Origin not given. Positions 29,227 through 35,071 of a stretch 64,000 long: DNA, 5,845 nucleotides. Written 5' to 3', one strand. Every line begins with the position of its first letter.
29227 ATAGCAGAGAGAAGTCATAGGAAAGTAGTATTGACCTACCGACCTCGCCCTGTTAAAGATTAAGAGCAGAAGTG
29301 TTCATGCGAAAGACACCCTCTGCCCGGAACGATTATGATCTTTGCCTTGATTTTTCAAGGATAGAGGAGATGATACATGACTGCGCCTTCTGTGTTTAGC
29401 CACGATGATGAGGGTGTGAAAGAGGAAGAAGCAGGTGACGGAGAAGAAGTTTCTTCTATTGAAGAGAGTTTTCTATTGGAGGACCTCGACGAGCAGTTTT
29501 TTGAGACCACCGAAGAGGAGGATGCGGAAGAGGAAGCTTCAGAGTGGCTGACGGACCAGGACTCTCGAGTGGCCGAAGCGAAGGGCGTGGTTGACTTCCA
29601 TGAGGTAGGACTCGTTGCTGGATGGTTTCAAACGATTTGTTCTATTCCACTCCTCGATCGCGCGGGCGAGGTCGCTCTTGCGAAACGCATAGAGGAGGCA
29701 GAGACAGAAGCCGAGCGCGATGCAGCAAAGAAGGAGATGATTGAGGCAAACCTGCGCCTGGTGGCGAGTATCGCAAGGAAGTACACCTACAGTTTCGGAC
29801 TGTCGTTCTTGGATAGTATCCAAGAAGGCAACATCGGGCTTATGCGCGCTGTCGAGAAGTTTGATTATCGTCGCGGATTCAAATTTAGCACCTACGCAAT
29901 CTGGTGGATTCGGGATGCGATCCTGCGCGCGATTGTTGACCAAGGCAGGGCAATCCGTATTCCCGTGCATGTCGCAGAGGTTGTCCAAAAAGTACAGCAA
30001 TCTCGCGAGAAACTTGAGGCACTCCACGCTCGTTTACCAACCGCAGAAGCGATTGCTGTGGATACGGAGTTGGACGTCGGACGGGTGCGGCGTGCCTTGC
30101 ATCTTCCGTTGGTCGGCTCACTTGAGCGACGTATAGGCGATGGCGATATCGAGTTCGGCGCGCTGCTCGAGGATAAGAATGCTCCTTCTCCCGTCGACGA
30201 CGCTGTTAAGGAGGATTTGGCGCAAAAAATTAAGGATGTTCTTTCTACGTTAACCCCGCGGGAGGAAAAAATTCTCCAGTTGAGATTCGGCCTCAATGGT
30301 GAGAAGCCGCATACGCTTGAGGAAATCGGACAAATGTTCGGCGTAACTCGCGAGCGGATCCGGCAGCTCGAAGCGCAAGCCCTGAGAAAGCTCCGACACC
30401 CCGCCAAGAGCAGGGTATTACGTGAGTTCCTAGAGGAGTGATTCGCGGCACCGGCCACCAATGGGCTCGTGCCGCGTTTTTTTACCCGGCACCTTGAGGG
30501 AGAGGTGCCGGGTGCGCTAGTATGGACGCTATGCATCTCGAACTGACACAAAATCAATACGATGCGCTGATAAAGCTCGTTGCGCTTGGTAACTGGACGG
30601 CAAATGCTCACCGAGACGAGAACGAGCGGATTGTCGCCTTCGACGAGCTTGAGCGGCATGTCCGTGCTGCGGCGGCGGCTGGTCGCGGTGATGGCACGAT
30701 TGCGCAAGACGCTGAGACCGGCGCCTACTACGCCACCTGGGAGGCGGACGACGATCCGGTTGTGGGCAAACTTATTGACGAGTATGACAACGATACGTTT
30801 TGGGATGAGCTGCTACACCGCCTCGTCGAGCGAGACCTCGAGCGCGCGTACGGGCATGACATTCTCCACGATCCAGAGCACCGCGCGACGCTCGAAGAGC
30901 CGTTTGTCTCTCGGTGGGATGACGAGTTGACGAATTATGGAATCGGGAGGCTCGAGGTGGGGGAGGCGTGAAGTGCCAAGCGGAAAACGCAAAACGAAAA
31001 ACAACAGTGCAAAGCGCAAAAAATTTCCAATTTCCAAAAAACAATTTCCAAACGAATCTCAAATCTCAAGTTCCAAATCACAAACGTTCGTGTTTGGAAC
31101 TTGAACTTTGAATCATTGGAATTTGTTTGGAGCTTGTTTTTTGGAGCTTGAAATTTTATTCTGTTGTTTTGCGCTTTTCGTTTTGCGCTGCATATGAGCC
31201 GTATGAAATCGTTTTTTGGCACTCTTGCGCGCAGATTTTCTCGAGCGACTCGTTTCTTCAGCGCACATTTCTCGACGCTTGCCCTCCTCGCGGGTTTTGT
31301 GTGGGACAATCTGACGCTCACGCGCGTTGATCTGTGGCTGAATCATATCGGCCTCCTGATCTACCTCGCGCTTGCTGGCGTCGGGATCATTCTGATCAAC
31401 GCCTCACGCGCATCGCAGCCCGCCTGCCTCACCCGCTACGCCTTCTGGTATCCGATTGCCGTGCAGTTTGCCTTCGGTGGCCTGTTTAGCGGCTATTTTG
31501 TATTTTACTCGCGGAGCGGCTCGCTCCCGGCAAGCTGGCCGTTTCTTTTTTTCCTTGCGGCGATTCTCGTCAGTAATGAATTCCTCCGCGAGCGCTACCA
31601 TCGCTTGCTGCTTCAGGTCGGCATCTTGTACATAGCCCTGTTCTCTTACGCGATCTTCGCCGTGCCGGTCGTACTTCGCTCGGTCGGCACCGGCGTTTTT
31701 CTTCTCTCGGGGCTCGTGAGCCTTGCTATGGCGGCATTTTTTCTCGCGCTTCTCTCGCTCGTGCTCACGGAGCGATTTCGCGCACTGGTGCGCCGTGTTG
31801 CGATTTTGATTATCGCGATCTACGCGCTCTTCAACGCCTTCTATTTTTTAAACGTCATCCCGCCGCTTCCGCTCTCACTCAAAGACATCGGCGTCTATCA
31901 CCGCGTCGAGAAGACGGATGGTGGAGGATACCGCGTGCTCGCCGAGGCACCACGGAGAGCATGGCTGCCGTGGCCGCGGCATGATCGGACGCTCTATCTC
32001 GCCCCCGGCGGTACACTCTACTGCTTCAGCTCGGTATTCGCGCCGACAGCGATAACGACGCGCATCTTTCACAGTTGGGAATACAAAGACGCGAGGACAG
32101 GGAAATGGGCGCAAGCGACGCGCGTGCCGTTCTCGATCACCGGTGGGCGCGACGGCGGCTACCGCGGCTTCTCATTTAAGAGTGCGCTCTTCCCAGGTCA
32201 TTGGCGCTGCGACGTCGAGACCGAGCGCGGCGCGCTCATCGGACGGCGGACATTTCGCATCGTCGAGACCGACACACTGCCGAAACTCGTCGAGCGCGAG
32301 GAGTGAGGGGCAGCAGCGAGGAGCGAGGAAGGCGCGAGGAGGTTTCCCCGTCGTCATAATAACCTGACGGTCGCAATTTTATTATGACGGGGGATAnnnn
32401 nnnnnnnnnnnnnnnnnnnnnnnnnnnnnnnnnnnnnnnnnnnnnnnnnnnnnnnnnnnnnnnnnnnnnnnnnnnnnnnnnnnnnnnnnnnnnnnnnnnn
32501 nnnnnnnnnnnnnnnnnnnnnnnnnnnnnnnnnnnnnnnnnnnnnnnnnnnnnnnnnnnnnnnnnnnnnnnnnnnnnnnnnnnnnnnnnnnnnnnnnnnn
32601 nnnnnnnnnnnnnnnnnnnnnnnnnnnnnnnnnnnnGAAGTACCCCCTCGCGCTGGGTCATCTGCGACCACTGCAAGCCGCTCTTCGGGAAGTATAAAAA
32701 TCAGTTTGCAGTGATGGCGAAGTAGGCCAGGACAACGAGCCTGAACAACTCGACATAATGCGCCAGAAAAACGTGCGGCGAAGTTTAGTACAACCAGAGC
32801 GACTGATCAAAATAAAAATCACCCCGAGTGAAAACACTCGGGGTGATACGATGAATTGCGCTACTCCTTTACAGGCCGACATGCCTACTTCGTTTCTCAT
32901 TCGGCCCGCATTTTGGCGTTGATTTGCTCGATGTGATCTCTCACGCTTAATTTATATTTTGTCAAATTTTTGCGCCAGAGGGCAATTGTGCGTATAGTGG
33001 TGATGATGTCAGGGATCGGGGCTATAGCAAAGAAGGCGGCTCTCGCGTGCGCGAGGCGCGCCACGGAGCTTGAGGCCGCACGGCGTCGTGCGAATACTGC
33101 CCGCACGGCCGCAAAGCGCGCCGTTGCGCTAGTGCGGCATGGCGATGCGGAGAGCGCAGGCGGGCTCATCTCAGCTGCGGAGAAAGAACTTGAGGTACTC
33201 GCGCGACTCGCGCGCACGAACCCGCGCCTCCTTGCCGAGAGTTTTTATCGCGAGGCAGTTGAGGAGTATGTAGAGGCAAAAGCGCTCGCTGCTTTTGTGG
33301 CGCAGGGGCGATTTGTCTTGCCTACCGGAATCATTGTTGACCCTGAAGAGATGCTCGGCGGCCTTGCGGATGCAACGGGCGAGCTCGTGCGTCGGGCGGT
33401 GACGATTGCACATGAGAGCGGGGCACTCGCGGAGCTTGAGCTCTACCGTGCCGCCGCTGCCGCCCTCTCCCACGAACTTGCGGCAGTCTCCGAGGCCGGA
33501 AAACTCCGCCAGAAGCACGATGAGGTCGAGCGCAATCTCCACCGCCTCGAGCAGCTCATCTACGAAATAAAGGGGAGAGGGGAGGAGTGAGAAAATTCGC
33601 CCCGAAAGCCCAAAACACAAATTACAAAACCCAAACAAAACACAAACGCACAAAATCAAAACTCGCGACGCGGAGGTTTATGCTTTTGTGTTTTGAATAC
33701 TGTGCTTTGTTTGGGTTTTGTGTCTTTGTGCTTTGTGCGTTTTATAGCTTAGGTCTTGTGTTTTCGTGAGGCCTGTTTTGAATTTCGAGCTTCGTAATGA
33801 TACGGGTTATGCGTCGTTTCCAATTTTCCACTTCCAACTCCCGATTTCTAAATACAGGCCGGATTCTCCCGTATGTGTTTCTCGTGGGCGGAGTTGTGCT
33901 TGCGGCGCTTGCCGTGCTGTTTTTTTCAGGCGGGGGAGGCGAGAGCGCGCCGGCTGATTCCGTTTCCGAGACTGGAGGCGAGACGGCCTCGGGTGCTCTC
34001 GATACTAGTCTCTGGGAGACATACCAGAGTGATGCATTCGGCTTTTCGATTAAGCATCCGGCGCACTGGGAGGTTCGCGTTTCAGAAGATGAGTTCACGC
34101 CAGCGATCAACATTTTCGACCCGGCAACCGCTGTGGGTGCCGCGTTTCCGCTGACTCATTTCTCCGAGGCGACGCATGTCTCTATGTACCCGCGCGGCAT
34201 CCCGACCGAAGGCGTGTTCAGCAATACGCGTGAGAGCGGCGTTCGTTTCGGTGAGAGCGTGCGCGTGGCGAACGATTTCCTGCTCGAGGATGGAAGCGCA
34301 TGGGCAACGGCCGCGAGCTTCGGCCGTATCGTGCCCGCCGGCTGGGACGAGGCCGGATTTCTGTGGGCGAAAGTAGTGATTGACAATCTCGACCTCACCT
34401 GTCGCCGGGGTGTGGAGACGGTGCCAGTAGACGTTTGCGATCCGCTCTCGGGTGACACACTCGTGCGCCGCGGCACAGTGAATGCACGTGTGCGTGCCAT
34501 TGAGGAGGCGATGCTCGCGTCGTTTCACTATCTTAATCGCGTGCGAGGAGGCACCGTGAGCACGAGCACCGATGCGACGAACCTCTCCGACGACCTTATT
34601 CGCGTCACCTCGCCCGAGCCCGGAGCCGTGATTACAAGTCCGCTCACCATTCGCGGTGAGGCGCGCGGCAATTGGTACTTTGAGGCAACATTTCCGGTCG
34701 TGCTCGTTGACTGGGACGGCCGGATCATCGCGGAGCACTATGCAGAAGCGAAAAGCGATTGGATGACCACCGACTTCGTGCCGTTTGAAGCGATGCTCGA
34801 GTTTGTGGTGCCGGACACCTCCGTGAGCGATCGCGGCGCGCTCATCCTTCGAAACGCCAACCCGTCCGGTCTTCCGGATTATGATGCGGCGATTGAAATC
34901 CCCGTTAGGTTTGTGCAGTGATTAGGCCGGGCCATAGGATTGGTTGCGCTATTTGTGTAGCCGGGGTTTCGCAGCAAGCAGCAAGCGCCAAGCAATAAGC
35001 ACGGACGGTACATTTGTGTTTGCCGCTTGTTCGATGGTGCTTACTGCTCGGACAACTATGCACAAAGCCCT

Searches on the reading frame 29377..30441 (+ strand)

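Call 26: search_protein_families(library=pfam, proteins=[window:29377-30441:+], max_evalue=0.001)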
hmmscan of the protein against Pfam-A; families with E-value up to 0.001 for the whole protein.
window:29377-30441:+ (354 aa): 4 families
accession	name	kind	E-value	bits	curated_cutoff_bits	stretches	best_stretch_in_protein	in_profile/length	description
PF04545.22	Sigma70_r4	-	3.4e-20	71.7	24.1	1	288-341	1-50/50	Sigma-70, region 4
PF04542.20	Sigma70_r2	-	9.6e-20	70.6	24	1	121-191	1-70/71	Sigma-70 region 2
PF04539.22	Sigma70_r3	-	4.2e-08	33.6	25.3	1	201-274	1-76/78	Sigma-70 region 3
PF00140.25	Sigma70_r1_2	-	7.4e-05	23.1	22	1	86-107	9-30/34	Sigma-70 factor, region 1.2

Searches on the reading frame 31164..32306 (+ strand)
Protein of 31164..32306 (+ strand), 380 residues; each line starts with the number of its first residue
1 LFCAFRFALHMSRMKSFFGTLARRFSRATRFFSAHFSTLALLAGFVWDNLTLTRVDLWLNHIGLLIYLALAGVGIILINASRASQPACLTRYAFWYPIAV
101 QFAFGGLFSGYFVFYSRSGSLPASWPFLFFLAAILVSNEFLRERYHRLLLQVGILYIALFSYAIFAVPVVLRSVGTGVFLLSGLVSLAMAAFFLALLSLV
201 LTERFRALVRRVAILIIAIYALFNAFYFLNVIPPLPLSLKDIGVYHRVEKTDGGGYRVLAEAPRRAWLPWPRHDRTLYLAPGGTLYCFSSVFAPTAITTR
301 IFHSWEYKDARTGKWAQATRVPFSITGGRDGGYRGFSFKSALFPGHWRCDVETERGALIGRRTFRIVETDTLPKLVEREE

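Call 26: search_protein_families(library=pfam, proteins=[window:31164-32306:+], max_evalue=0.001)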
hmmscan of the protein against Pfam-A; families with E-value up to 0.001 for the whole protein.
window:31164-32306:+ (380 aa): 2 families
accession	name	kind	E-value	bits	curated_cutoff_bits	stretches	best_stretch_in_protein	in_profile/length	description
PF11141.13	DUF2914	-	3e-13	49.7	23.6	1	299-366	2-62/62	Protein of unknown function (DUF2914)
PF19346.4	DUF5924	-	0.00039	20.1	27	1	145-251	130-236/259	Family of unknown function (DUF5924)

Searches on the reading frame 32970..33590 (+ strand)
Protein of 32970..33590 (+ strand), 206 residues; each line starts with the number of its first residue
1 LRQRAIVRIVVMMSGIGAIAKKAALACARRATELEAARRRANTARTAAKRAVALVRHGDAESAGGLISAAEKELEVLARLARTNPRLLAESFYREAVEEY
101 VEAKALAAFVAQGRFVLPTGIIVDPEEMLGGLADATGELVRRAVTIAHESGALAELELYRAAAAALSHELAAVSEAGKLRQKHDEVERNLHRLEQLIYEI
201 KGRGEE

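Call 26: search_protein_families(library=pfam, proteins=[window:32970-33590:+], max_evalue=0.001)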
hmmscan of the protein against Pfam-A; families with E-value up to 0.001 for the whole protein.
window:32970-33590:+ (206 aa): 1 family
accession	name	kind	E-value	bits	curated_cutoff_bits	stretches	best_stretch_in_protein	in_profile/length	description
PF01997.21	Translin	-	8.7e-09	36.1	25.9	1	118-204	116-205/205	Translin family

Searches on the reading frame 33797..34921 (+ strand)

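Call 26: search_protein_families(library=pfam, proteins=[window:33797-34921:+], max_evalue=0.001)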
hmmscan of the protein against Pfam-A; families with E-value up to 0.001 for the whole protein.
window:33797-34921:+ (374 aa): 1 family
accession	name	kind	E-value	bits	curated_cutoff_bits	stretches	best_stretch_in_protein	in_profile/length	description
PF10648.15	Gmad2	-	1.8e-13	51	25.7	1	268-339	2-68/86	Immunoglobulin-like domain of bacterial spore germination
